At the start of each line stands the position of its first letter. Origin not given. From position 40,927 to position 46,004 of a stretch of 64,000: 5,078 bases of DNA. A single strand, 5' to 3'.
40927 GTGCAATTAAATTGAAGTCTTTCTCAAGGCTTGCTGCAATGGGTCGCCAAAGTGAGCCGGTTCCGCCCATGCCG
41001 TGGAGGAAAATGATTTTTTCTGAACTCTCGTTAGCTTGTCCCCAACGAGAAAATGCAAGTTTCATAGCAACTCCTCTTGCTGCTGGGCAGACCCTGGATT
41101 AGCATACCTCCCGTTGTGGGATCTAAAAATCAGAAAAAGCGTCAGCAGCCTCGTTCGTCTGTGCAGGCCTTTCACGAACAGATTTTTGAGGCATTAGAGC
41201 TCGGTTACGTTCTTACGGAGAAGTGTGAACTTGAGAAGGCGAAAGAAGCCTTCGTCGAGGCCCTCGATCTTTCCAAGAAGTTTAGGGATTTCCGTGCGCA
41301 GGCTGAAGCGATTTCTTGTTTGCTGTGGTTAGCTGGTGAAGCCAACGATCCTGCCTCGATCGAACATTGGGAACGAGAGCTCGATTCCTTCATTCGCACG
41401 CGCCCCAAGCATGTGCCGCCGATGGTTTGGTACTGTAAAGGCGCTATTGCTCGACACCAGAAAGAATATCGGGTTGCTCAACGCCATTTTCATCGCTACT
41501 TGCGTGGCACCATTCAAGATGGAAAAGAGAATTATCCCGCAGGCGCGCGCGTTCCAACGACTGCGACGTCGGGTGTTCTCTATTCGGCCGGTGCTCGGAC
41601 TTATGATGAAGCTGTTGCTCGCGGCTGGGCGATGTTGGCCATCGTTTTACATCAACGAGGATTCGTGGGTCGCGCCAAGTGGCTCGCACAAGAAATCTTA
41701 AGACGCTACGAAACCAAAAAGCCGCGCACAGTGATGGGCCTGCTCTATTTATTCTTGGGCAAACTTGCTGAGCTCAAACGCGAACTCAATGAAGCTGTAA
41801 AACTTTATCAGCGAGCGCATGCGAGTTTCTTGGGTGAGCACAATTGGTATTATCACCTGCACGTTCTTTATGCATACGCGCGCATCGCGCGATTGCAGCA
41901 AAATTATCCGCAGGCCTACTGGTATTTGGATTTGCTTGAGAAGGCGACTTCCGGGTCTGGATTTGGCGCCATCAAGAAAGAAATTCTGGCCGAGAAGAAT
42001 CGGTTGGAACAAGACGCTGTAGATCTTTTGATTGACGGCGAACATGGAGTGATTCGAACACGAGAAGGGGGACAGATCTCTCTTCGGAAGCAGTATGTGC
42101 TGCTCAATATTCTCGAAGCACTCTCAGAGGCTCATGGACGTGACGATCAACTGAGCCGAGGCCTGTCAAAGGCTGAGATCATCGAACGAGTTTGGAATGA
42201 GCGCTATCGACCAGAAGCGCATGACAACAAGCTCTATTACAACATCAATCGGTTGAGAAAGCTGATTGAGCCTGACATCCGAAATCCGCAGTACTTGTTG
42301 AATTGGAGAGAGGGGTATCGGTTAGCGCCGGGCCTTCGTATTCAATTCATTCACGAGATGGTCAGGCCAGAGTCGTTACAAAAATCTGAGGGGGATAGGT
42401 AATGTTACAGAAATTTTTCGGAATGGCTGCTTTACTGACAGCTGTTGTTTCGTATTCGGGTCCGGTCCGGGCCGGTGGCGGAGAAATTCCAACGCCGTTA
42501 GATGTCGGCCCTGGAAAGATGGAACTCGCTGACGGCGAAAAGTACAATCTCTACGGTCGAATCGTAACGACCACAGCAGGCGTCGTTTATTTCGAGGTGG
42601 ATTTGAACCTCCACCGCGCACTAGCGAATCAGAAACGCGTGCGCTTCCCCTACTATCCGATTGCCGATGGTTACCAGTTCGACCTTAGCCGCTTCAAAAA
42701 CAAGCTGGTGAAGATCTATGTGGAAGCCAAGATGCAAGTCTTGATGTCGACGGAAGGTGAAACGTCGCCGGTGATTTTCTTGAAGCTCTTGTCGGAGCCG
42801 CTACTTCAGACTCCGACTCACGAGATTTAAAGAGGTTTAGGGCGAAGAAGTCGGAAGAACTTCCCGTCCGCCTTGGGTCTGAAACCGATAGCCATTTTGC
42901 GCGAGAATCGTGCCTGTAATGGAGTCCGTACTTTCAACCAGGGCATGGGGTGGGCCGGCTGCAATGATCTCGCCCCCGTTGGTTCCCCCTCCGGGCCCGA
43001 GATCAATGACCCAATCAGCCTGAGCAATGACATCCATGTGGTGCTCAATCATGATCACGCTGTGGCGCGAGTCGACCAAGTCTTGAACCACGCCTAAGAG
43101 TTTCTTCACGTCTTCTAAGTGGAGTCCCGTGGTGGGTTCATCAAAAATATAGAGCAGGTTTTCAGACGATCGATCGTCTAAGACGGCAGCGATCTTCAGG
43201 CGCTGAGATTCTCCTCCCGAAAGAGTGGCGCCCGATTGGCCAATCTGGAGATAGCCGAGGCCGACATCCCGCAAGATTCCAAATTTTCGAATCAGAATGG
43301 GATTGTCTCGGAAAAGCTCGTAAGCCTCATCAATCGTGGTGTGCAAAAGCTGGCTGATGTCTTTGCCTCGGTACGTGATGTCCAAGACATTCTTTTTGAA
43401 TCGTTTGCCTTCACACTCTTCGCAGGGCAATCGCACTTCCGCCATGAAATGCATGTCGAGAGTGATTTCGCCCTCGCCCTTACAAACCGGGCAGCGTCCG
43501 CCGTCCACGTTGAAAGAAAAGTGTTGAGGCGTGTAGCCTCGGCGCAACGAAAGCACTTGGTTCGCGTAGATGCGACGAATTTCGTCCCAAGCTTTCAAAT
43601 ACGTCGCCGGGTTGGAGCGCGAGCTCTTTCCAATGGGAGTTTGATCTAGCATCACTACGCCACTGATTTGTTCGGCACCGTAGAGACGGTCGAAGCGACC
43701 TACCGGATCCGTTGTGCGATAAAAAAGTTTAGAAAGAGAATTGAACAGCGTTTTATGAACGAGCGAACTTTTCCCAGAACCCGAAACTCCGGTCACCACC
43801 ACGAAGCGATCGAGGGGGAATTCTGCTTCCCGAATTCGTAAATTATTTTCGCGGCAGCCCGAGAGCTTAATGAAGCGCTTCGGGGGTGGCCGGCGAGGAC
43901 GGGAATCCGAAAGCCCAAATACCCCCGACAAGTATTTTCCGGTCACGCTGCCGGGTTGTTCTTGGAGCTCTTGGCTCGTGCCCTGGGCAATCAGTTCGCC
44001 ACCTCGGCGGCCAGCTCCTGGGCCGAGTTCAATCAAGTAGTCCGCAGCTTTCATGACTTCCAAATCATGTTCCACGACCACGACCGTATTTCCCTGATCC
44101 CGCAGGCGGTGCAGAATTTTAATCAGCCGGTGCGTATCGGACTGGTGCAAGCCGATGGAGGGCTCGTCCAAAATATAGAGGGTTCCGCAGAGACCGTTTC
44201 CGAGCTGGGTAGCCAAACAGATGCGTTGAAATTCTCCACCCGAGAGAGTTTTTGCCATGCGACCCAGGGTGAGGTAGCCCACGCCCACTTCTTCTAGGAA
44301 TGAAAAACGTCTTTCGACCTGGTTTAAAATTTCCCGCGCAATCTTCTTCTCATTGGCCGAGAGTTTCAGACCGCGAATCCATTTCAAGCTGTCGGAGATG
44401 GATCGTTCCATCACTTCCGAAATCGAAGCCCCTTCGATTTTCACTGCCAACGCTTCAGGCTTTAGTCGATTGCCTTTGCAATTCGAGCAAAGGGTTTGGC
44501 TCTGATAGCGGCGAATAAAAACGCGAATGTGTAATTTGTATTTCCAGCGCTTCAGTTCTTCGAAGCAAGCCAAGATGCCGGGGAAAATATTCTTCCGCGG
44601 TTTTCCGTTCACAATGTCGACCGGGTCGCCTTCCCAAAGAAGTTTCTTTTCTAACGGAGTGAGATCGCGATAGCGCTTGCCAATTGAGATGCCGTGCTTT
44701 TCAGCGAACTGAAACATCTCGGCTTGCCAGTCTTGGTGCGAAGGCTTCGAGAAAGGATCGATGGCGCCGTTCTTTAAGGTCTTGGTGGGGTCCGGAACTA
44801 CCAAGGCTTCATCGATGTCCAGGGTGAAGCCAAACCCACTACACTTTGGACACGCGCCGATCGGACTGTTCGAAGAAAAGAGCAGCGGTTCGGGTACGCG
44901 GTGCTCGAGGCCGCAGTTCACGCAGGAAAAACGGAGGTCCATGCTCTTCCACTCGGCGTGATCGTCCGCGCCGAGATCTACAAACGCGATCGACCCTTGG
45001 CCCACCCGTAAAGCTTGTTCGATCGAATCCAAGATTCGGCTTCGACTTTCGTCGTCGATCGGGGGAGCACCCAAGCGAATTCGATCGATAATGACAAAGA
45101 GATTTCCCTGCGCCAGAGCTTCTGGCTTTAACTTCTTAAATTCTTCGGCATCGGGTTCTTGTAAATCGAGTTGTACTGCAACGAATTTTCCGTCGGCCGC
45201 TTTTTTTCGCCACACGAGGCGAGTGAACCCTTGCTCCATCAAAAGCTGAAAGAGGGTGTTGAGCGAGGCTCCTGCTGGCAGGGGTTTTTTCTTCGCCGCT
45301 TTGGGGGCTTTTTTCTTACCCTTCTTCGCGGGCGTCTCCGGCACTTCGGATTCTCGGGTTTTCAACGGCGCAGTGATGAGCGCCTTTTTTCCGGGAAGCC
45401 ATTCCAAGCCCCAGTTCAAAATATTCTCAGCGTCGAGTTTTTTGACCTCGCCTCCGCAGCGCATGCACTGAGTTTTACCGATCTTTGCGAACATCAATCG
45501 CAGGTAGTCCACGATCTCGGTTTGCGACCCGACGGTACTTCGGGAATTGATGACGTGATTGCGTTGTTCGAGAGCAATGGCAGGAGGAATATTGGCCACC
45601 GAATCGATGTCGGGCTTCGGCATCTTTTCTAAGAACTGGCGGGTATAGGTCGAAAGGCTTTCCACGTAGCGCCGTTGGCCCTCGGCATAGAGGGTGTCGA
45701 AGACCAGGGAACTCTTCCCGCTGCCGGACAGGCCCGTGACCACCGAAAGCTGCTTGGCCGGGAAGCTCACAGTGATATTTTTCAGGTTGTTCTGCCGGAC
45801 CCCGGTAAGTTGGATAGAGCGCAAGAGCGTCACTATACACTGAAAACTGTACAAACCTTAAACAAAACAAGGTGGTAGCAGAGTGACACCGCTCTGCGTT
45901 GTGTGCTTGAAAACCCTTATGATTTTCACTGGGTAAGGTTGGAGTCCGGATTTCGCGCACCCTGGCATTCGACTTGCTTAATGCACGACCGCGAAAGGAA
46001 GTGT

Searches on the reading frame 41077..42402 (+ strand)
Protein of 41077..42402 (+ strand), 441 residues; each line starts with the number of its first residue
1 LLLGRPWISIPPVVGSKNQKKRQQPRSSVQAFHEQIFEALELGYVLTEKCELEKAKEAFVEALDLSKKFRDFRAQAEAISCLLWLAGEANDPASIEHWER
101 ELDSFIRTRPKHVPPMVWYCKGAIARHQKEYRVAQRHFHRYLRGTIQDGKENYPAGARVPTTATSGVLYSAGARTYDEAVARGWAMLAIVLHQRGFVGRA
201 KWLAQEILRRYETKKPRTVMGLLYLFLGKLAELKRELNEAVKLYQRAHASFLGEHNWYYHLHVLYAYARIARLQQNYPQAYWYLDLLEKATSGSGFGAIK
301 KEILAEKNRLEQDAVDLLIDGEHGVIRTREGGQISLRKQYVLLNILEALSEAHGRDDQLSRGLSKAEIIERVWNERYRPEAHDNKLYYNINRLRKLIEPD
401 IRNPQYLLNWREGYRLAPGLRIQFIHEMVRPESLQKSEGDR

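Call 96: search_protein_families(library=pfam, proteins=[window:41077-42402:+], max_evalue=0.001)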
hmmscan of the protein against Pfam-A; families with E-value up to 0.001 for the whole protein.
window:41077-42402:+ (441 aa): 6 families
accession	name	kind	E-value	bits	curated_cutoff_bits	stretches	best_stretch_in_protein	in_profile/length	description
PF00486.34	Trans_reg_C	-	2.4e-07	31.2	26.2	1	361-416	23-77/77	Transcriptional regulatory protein, C terminal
PF07719.23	TPR_2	-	6.7e-06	26.3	27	0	41-67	6-32/34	Tetratricopeptide repeat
PF13424.12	TPR_12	-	1.2e-05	25.8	30.1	0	223-280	5-64/77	Tetratricopeptide repeat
PF17874.7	TPR_MalT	-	0.00015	21.6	45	0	185-283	5-103/336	MalT-like TPR region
PF24575.1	TPR_Slam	-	0.00035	21.4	35.2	0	108-142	40-74/104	Surface lipoprotein assembly modifier, N-terminal TPR repeats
PF00515.34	TPR_1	-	0.00044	20.4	27.8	0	42-67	7-32/34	Tetratricopeptide repeat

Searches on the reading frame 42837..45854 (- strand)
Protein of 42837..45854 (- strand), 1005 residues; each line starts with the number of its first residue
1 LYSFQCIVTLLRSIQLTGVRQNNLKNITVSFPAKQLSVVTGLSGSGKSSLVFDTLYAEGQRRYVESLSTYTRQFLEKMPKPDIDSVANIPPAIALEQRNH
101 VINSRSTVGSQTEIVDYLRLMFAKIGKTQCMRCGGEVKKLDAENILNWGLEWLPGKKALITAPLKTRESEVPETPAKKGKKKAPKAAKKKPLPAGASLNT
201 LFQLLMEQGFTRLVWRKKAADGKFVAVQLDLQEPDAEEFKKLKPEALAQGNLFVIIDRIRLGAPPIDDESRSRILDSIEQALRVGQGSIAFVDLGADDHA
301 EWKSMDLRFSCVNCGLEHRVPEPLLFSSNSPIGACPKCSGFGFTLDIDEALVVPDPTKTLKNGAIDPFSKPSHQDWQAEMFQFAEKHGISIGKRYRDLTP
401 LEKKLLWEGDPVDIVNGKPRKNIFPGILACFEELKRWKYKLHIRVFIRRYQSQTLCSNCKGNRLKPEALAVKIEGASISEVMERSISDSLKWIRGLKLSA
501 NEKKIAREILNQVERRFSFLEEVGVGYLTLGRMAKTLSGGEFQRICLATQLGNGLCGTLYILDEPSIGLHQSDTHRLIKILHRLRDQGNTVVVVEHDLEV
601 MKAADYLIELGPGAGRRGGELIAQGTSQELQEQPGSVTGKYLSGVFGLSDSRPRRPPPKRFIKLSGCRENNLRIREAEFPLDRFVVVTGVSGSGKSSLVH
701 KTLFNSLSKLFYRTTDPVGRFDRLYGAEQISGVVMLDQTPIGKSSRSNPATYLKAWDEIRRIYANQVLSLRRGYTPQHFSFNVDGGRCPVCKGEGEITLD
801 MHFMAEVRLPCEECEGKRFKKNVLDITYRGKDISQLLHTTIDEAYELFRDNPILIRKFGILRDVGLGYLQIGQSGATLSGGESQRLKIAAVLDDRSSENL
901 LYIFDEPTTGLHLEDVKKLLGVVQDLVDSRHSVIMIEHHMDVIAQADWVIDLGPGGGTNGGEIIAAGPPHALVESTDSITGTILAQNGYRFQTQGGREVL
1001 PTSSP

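Call 95: search_protein_families(library=pfam, proteins=[window:42837-45854:-], max_evalue=0.001)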
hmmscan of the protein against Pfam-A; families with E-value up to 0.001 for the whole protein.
window:42837-45854:- (1005 aa): 11 families
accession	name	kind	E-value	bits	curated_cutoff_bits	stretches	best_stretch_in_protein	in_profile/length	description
PF00005.33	ABC_tran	-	7e-17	62.7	25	0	464-565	35-135/137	ABC transporter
PF02463.25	SMC_N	-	9.7e-12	45.2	40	1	11-609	2-210/220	RecF/RecN/SMC N terminal domain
PF17755.6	UvrA_DNA-bind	-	9e-11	42.5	23.2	1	348-414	1-67/110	UvrA DNA-binding domain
PF20703.3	nSTAND1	-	2.9e-09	37.5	27.1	0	682-708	33-59/379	Novel STAND NTPase 1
PF13191.12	AAA_16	-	2.8e-08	34.9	32.6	0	683-710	25-51/167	AAA ATPase domain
PF13555.12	AAA_29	-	1.1e-06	28.7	27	0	677-700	17-42/61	P-loop containing region of AAA domain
PF13304.12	AAA_21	-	3.4e-05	24.5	27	0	887-924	247-284/304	AAA domain, putative AbiEii toxin, Type IV TA system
PF17760.6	UvrA_inter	-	7.6e-05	23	23.3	1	221-290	42-104/109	UvrA interaction domain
PF00684.25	DnaJ_CXXCXGXG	-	9.7e-05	23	32.7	0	787-817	17-50/65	DnaJ central domain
PF03193.22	RsgA_GTPase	-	0.00024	21.4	30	0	21-51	94-123/174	RsgA GTPase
PF13401.12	AAA_22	-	0.00061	20.5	27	0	683-701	6-24/130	AAA domain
